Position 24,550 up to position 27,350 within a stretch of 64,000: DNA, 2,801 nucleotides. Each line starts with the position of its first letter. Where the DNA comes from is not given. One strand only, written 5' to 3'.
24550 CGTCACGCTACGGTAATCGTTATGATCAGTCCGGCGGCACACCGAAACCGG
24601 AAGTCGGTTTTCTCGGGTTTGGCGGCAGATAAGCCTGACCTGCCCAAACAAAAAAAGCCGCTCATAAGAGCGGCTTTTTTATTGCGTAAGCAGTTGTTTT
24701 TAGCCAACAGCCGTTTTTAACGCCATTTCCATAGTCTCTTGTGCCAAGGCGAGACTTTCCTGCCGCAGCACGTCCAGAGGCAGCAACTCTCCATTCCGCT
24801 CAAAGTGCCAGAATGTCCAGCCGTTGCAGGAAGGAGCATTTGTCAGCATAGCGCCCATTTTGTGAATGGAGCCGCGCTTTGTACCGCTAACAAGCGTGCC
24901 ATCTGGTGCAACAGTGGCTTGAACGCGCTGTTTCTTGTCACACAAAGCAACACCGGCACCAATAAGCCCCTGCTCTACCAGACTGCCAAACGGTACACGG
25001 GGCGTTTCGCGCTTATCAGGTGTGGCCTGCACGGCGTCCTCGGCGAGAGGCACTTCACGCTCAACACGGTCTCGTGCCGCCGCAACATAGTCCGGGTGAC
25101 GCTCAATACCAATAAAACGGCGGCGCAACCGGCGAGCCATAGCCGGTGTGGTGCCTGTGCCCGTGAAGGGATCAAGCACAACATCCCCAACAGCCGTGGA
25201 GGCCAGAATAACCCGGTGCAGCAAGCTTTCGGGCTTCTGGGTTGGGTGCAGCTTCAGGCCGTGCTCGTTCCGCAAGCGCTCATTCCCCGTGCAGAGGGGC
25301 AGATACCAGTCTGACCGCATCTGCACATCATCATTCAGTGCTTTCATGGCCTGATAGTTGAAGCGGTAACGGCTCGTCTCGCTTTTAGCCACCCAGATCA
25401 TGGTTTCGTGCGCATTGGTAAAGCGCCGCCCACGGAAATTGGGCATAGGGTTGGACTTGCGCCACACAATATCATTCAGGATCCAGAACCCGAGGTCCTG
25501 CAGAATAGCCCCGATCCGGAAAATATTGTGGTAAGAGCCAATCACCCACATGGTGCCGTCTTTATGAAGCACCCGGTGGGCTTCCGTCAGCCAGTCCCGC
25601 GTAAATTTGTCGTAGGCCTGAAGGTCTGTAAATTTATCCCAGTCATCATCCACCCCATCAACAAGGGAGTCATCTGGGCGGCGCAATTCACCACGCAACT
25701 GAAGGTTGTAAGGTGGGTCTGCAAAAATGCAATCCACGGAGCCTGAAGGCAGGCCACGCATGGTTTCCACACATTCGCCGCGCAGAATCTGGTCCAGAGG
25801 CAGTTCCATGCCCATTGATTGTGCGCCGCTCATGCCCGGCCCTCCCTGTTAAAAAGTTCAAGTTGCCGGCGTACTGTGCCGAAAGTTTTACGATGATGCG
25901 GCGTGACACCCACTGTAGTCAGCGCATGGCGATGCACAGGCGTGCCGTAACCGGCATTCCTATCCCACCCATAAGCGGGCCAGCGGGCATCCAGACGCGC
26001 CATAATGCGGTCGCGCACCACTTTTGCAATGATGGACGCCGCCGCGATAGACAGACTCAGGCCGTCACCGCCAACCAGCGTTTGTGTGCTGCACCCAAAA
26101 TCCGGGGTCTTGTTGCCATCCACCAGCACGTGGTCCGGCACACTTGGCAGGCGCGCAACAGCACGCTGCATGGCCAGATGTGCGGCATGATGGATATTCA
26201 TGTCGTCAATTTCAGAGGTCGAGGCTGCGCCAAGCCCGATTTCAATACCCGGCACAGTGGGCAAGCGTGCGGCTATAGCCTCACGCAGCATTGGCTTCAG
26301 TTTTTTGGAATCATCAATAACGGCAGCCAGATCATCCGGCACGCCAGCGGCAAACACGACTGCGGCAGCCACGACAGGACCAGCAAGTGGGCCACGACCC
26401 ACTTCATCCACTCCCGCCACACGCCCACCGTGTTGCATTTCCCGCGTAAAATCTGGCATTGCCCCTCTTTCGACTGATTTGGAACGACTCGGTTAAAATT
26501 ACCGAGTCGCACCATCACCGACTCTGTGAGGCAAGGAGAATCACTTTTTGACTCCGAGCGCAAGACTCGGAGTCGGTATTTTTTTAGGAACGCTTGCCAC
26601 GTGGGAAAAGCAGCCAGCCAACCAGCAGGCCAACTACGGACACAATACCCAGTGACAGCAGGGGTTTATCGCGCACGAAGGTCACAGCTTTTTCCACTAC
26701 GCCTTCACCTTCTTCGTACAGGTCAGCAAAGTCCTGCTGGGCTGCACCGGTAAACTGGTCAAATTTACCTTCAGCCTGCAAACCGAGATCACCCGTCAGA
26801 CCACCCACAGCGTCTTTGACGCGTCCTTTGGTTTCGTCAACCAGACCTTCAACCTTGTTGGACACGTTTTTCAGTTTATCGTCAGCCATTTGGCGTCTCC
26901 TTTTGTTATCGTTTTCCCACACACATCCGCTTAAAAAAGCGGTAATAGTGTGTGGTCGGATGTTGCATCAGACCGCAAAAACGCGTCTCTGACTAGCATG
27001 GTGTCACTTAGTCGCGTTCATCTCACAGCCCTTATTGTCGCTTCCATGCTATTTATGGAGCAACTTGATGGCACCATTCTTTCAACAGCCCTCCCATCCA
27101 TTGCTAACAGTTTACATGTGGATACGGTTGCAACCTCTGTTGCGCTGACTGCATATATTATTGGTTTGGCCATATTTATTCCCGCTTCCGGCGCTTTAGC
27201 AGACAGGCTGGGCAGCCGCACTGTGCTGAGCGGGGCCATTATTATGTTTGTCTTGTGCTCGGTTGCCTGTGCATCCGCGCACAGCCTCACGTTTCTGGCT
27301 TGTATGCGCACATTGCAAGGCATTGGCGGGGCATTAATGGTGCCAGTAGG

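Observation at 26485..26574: Seven CcrM target sites (GANTC) in 89 bp directly upstream of the rnhB-ccrM operon: candidate epigenetic autoregulatory switch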

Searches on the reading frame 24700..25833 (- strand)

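Call 5: search_protein_families(library=ncbifam, proteins=[window:24700-25833:-])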
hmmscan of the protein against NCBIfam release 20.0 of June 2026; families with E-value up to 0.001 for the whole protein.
window:24700-25833:- (377 aa): 3 families
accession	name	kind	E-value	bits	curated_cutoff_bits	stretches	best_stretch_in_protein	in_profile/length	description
NF050803.1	DnaMtaseCcrMCaul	equivalog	4.3e-190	631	830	1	12-359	2-349/350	adenine-specific DNA-methyltransferase CcrM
NF008572.0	PRK11524.1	equivalog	1e-35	123.3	292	2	195-269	194-268/294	adenine-specific DNA-methyltransferase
NF010253.0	PRK13699.1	subfamily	2.3e-21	76.5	244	2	192-258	140-206/226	DNA methyltransferase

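Call 6: search_protein_families(library=pfam, proteins=[window:24700-25833:-])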
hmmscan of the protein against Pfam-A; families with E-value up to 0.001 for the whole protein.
window:24700-25833:- (377 aa): 3 families
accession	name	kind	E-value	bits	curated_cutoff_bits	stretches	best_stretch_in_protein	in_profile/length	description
PF01555.25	N6_N4_Mtase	-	6e-64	216.5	26.7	1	33-253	1-219/221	DNA methylase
PF18755.6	RAMA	-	2.4e-16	60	35.2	1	266-361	5-102/107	Restriction Enzyme Adenine Methylase Associated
PF01170.24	UPF0020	-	0.00043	20.5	22.3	0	209-241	22-54/197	RMKL-like, methyltransferase domain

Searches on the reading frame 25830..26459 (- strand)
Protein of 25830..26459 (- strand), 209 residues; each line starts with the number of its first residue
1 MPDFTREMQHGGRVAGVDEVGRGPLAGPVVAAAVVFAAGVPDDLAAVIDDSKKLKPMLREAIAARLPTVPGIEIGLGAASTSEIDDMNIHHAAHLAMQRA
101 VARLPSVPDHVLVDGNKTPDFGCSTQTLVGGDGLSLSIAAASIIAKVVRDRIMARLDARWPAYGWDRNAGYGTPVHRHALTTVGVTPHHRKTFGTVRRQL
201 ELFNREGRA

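Call 5: search_protein_families(library=ncbifam, proteins=[window:25830-26459:-])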
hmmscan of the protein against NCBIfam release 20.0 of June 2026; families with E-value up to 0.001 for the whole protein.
window:25830-26459:- (209 aa): 9 families
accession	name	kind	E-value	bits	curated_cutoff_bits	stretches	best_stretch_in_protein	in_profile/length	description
NF000595.1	PRK00015.1-3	equivalog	2e-66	223.6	167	1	13-198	3-186/188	ribonuclease HII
NF000594.1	PRK00015.1-1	equivalog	4.9e-64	216.4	243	1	4-197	59-249/251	ribonuclease HII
NF000596.1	PRK00015.1-4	equivalog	7.2e-59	198.8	251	1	14-201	2-185/186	ribonuclease HII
NF010537.0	PRK13925.1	equivalog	3.1e-58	196.7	252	1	9-197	7-196/200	ribonuclease HII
NF010538.0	PRK13926.1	equivalog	1.9e-50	172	285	1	6-201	14-206/213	ribonuclease HII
NF000598.1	PRK00015.2-2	equivalog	3.5e-46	157.4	273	1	12-195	20-202/203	ribonuclease HII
NF000600.1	PRK00015.2-4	equivalog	1.2e-43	149.2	364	1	12-198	28-212/212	ribonuclease HII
NF011119.0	PRK14550.1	equivalog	4.5e-29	101.9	350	1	14-200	2-192/204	ribonuclease HII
TIGR00729.1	TIGR00729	equivalog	4.4e-15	56.3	123.3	1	14-159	1-163/207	ribonuclease HII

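Call 6: search_protein_families(library=pfam, proteins=[window:25830-26459:-])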
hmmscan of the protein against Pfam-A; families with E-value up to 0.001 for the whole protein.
window:25830-26459:- (209 aa): 1 family
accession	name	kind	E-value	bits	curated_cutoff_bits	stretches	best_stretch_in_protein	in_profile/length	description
PF01351.25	RNase_HII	-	5.4e-42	144.4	25.8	1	15-195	1-198/199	Ribonuclease HII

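Call 10: find_related_loci(query=window:25830-26459:-, collection=genome_contigs, flank=3000)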
Query window:25830-26459:- (209 aa) in genome_contigs; peptide patterns used: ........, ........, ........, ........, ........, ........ (x = any residue, [..] = any of these).
341 stretches matched a pattern; 261 encode a relative of the query (tblastn E <= 1e-3); the best 80 are kept; 80 distinct loci.
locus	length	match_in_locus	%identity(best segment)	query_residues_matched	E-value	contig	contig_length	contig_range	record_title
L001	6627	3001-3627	99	1-209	4e-136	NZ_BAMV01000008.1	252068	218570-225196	Acetobacter cibinongensis strain 4H-1, whole genome shotgun sequence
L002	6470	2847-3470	87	1-208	2e-108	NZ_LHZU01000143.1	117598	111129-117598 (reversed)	Acetobacter senegalensis strain LMG 23690 LMG23690_23, whole genome shotgun sequence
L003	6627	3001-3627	86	1-209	2e-107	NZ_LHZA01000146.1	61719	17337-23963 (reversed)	Acetobacter cerevisiae strain LMG 1625 LMG1625_19, whole genome shotgun sequence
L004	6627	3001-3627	86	1-209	1e-107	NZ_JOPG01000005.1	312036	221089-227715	Acetobacter malorum strain DsW_057 Contig_5, whole genome shotgun sequence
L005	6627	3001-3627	85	1-209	1e-106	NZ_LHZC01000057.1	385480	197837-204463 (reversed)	Acetobacter malorum strain LMG 1746 LMG1746_7, whole genome shotgun sequence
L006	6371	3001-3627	85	1-209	2e-106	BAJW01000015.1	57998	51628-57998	Acetobacter persici JCM 25330 DNA, contig: JCM25330.contig00015, whole genome shotgun sequence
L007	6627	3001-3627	85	1-209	4e-106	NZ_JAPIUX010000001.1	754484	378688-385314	Acetobacter farinalis strain KACC 21251 1.00001, whole genome shotgun sequence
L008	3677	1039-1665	84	1-209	7e-107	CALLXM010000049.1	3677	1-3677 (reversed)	MAG TPA_asm: uncultured Acetobacter sp. isolate ERR4757839_bin.11_CONCOCT_v1.1_MAG genome assembly, contig: ERZ1760279.3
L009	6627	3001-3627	84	1-209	2e-105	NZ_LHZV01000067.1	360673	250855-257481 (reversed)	Acetobacter orleanensis strain LMG 1583 LMG1583_13, whole genome shotgun sequence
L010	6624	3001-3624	86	1-208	1e-104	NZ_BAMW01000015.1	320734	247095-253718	Acetobacter indonesiensis strain 5H-1, whole genome shotgun sequence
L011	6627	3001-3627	81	1-209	1e-103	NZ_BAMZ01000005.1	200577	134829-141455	Acetobacter syzygii strain 9H-2, whole genome shotgun sequence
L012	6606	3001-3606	86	1-202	4e-102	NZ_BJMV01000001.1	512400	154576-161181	Acetobacter peroxydans strain NBRC 13755 sequence01, whole genome shotgun sequence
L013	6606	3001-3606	84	1-202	3e-102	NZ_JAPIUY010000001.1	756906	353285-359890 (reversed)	Acetobacter suratthaniensis strain KACC 21252 1.00001, whole genome shotgun sequence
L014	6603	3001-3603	84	1-201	1e-101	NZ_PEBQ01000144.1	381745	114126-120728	Acetobacter pomorum strain LHT 2458 NODE_222_length_381745_cov_49.493885, whole genome shotgun sequence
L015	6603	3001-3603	84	1-201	4e-101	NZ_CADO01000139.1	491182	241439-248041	Acetobacter pasteurianus subsp. pasteurianus LMG 1262 = NBRC 106471 strain type strain:LMG 1262, whole genome shotgun se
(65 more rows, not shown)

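Call 39: find_homologous_proteins(query=window:25830-26459:-, max_evalue=1e-40)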
Query window:25830-26459:- (209 aa): 6632 proteins with E <= 1e-40 among 8000 candidates; the best 120 are listed.
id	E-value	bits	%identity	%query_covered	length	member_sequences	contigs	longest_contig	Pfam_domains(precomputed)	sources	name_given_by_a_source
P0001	1.6e-133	461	100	100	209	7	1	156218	PF01351.26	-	-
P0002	2.9e-132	457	99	100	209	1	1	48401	PF01351.26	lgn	-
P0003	1.5e-119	415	89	100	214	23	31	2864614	PF01351.26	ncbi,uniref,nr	ncbi:ribonuclease HII [Acetobacter orientalis]|uniref:Ribonuclease HII n=4 Tax=Acetobacter orientali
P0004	4.2e-115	401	87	100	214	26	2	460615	PF01351.26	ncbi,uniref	ncbi:ribonuclease HII [Acetobacter tropicalis]|uniref:ribonuclease HII n=1 Tax=Acetobacter tropicali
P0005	1.8e-113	395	87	100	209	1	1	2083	PF01351.26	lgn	-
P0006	1.1e-112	393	86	100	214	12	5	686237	PF01351.26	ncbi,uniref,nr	ncbi:MAG: ribonuclease HII [Acetobacter indonesiensis]|uniref:ribonuclease HII n=1 Tax=Acetobacter i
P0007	3.2e-111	388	85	100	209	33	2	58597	PF01351.26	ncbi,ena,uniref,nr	ncbi:ribonuclease HII [Acetobacter malorum]|uniref:ribonuclease HII n=1 Tax=Acetobacter malorum TaxI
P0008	8.3e-111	387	85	100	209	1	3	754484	PF01351.26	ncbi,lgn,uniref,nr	ncbi:ribonuclease HII [Acetobacter farinalis]|uniref:Ribonuclease HII n=1 Tax=Acetobacter farinalis 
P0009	1.8e-110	386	84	100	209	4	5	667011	PF01351.26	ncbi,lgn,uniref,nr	ncbi:ribonuclease HII [Acetobacter orleanensis]|uniref:Ribonuclease HII n=1 Tax=Acetobacter orleanen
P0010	5.1e-110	384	84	100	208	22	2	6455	PF01351.26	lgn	-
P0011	8.1e-107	374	84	96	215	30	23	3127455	PF01351.26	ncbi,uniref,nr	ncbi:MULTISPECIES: ribonuclease HII [Acetobacter]|uniref:Ribonuclease HII n=3 Tax=Acetobacter TaxID=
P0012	1.8e-106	373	81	100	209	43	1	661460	PF01351.26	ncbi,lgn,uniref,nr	ncbi:ribonuclease HII [Acetobacter syzygii]|uniref:ribonuclease HII n=1 Tax=Acetobacter syzygii TaxI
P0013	9.1e-104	364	79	100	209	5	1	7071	PF01351.26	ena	-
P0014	3.4e-103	362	80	97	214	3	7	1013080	PF01351.26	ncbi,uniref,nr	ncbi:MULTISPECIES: ribonuclease HII [Acetobacter]|uniref:Ribonuclease HII n=1 Tax=Acetobacter thaila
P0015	1.3e-99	350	76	100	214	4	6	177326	PF01351.26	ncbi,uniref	ncbi:MAG: ribonuclease HII [Acetobacter sp.]|uniref:ribonuclease HII n=1 Tax=Acetobacter sp. TaxID=4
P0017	9.8e-85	302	71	97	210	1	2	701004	PF01351.26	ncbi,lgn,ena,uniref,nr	ncbi:ribonuclease HII [Acetobacter musti]|uniref:Ribonuclease HII n=1 Tax=Acetobacter musti TaxID=86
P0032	7.0e-79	282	66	96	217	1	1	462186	PF01351.26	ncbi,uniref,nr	ncbi:ribonuclease HII [Komagataeibacter xylinus]|uniref:ribonuclease HII n=1 Tax=Komagataeibacter xy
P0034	3.6e-78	280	68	97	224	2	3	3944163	PF01351.26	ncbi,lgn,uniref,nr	ncbi:ribonuclease HII [Gluconacetobacter diazotrophicus]|uniref:Ribonuclease HII n=2 Tax=Gluconaceto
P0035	5.0e-78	280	65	99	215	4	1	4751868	PF01351.26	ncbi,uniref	ncbi:ribonuclease HII [Nguyenibacter vanlangensis]|uniref:Ribonuclease HII n=2 Tax=Nguyenibacter van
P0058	2.4e-74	268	66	96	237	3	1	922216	PF01351.26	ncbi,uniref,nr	ncbi:ribonuclease HII [Acidisoma cellulosilytica]|uniref:Ribonuclease HII n=1 Tax=Acidisoma cellulos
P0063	1.4e-73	265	64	94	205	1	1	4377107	PF01351.26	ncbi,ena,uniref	ncbi:ribonuclease HII [Lichenicoccus sp.]|uniref:ribonuclease HII n=1 Tax=Lichenicoccus sp. TaxID=27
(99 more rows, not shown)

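Call 40: find_encoding_contigs(protein=P0017, flank=2500, max_places=1)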
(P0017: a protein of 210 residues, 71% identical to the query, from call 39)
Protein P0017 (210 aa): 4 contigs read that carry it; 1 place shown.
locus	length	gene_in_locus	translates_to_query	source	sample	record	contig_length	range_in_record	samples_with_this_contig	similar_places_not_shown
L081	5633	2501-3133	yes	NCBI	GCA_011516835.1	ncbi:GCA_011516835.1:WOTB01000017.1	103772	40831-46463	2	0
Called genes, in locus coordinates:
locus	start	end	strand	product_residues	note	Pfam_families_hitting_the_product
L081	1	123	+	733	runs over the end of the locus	-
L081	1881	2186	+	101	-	PF05532:CsbD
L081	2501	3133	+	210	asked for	PF01351:RNase_HII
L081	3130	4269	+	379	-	PF01555:N6_N4_Mtase, PF18755:RAMA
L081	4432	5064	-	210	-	-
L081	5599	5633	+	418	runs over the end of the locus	PF25917:BSH_RND, PF25973:BSH_CzcB (weak), PF25876:HH_MFP_RND, PF25944:Beta-barrel_RND, PF25954:Beta-barrel_RND_2 (weak), PF25967:RND-MFP_C, PF25975:CzcB_C, PF25989:YknX_C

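Call 41: find_encoding_contigs(protein=P0032, flank=2500, max_places=1)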
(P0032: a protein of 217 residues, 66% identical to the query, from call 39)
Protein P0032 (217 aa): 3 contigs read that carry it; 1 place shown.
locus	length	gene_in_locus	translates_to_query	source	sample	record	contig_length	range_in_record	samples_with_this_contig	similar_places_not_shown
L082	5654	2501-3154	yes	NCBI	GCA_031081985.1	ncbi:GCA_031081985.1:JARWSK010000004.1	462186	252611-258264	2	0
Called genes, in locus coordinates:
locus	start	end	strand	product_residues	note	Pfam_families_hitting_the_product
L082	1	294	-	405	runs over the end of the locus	PF25917:BSH_RND, PF25973:BSH_CzcB (weak), PF25876:HH_MFP_RND, PF25944:Beta-barrel_RND, PF25967:RND-MFP_C, PF25975:CzcB_C (weak), PF25989:YknX_C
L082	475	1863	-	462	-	PF06609:TRI12, PF07690:MFS_1, PF03137:OATP (faint), PF07690:MFS_1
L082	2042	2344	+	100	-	PF05532:CsbD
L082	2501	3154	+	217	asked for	PF01351:RNase_HII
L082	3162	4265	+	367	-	PF01555:N6_N4_Mtase, PF18755:RAMA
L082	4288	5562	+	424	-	PF02086:MethyltransfD12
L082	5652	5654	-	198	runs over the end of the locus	-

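Call 42: find_encoding_contigs(protein=P0034, flank=2500, max_places=1)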
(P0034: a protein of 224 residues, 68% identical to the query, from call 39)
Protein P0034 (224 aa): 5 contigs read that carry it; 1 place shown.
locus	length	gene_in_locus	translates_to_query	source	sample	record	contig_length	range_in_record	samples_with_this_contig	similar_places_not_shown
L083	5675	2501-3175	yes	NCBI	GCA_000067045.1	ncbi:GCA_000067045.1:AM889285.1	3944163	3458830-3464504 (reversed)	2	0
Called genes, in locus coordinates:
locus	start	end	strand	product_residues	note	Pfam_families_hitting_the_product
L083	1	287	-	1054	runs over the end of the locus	PF00873:ACR_tran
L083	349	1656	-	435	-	PF25917:BSH_RND, PF25973:BSH_CzcB, PF25876:HH_MFP_RND, PF25944:Beta-barrel_RND, PF25967:RND-MFP_C, PF25989:YknX_C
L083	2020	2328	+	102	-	PF05532:CsbD, PF19029:DUF883_C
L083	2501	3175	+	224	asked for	PF01351:RNase_HII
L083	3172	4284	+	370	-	PF01555:N6_N4_Mtase, PF18755:RAMA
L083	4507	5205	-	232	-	-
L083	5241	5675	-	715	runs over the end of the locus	-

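Call 43: find_encoding_contigs(protein=P0035, flank=2500, max_places=1)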
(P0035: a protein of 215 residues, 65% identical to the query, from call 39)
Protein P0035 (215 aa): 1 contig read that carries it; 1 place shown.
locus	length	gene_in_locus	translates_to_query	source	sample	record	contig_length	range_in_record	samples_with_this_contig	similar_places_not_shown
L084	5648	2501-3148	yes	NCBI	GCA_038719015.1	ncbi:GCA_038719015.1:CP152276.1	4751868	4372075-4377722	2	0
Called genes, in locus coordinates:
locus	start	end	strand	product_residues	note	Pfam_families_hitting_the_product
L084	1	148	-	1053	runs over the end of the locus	PF00873:ACR_tran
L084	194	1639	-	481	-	PF25917:BSH_RND, PF25919:BSH_CusB (faint), PF25973:BSH_CzcB, PF25876:HH_MFP_RND, PF25944:Beta-barrel_RND, PF25967:RND-MFP_C, PF25975:CzcB_C (weak), PF25989:YknX_C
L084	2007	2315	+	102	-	PF05532:CsbD, PF19029:DUF883_C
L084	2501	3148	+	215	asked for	PF01351:RNase_HII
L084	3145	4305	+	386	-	PF01555:N6_N4_Mtase, PF18755:RAMA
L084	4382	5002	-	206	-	-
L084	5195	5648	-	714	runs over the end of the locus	-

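Call 44: find_encoding_contigs(protein=P0058, flank=2500, max_places=1)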
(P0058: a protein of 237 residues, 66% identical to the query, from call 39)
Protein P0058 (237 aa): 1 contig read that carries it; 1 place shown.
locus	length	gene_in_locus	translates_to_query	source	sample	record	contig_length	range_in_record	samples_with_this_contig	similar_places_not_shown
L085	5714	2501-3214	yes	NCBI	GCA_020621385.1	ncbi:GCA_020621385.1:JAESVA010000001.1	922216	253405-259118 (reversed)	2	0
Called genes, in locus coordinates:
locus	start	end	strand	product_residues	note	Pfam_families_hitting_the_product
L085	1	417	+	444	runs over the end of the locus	PF00005:ABC_tran, PF13304:AAA_21 (faint), PF09821:AAA_assoc_C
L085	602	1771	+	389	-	PF00155:Aminotran_1_2, PF01212:Beta_elim_lyase (weak)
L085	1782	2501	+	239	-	-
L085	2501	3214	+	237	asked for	PF01351:RNase_HII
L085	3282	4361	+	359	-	PF01555:N6_N4_Mtase, PF18755:RAMA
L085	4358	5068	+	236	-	PF01510:Amidase_2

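Call 45: find_encoding_contigs(protein=P0063, flank=2500, max_places=1)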
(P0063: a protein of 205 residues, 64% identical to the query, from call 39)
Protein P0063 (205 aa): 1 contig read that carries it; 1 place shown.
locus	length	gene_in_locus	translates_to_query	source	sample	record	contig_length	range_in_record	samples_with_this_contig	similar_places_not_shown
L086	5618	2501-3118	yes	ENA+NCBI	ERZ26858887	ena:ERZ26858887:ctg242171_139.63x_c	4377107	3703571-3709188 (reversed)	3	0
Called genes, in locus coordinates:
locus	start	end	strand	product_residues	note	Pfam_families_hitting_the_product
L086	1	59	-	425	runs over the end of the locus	PF25919:BSH_CusB (faint), PF25917:BSH_RND, PF25973:BSH_CzcB (weak), PF25876:HH_MFP_RND, PF25944:Beta-barrel_RND, PF25967:RND-MFP_C, PF25975:CzcB_C (weak), PF25989:YknX_C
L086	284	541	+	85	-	-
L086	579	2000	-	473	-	PF06609:TRI12 (weak), PF07690:MFS_1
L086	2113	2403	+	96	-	PF05532:CsbD, PF19029:DUF883_C (weak)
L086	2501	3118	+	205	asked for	PF01351:RNase_HII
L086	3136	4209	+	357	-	PF01555:N6_N4_Mtase, PF18755:RAMA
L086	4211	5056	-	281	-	PF00106:adh_short, PF08659:KR, PF23441:SDR (faint), PF13561:adh_short_C2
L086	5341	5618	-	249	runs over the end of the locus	PF00106:adh_short, PF01370:Epimerase (weak), PF08659:KR, PF13561:adh_short_C2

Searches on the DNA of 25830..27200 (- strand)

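Call 9: search_rna_families(source=window, start=26000, end=27200, threshold=evalue, max_evalue=10)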
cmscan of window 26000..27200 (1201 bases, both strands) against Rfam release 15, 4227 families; matches with E-value up to 10: 4.
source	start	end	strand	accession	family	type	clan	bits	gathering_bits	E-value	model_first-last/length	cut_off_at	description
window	27026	27060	-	RF01100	PK-BYV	Cis-reg;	-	17.4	50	0.95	1-40/40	no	3'-terminal pseudoknot in BYV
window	26382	26437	-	RF02875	AS-pc01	Gene; antisense;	-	17.3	79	4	1-99/99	no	Antisense to pHK01_035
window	26264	26287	-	RF00194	Rubella_3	Cis-reg;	-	15.8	35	4.5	5-28/68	no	Rubella virus 3' cis-acting element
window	26544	26734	-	RF02165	PVT1_2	Gene; lncRNA;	-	15.3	47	8.4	1-172/172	no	Pvt1 oncogene conserved region 2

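Call 26: search_rna_families(sources=[L043, L047, L054, L040, L038, L051, L045, L037, L070, L027, L003, L015], threshold=gathering)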
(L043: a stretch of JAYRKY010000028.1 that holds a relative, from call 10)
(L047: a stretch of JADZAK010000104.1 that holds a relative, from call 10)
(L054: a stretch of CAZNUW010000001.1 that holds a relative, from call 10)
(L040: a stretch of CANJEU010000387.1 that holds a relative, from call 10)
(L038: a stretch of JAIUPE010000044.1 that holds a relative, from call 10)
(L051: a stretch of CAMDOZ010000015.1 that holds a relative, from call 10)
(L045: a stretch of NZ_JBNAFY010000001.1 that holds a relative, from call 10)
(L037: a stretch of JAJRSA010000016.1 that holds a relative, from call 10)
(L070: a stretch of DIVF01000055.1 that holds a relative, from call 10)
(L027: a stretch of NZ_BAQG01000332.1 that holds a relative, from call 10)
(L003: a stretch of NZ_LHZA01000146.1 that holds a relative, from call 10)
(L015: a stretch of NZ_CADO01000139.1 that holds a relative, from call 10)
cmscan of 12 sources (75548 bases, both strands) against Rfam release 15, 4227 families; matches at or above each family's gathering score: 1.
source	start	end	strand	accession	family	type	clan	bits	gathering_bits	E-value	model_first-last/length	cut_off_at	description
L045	2891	2963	+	RF00005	tRNA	Gene; tRNA;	CL00001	66.9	29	2.7e-12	1-71/71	no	tRNA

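Call 85: search_rna_families(source=L043, start=3680, end=4020, threshold=evalue, max_evalue=5)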
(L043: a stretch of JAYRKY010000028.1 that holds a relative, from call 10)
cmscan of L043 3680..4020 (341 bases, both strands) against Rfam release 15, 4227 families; matches with E-value up to 5: 1.
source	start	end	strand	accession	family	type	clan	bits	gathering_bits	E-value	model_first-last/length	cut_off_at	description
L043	3784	3855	-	RF00194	Rubella_3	Cis-reg;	-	14.7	35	2.3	1-68/68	no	Rubella virus 3' cis-acting element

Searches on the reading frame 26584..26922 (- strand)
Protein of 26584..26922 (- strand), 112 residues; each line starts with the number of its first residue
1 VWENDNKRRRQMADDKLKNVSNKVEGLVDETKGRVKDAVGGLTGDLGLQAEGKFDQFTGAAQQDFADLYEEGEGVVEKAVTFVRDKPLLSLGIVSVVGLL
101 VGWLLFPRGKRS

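Call 5: search_protein_families(library=ncbifam, proteins=[window:26584-26922:-])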
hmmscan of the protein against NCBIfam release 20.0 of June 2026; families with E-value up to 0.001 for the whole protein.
window:26584-26922:- (112 aa): 3 families
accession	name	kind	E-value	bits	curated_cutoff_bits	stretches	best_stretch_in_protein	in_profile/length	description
NF050175.1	MBP-1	equivalog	1.9e-08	34.5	80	1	12-68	1-56/78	microaggregate-binding protein 1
NF007523.0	PRK10132.1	equivalog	2.1e-06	28.4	157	1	6-106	3-105/108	hypothetical protein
NF007709.0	PRK10404.1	equivalog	5.1e-05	23.7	139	1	13-106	10-99/101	stress response protein ElaB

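Call 6: search_protein_families(library=pfam, proteins=[window:26584-26922:-])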
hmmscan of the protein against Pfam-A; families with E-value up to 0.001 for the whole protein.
window:26584-26922:- (112 aa): 2 families
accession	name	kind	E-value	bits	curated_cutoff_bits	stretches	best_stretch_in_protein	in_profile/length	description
PF05532.17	CsbD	-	8.8e-15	54.8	40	1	22-72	1-51/53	CsbD-like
PF19029.5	DUF883_C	-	3.1e-06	27.1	27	1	82-108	4-30/30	DUF883 C-terminal glycine zipper region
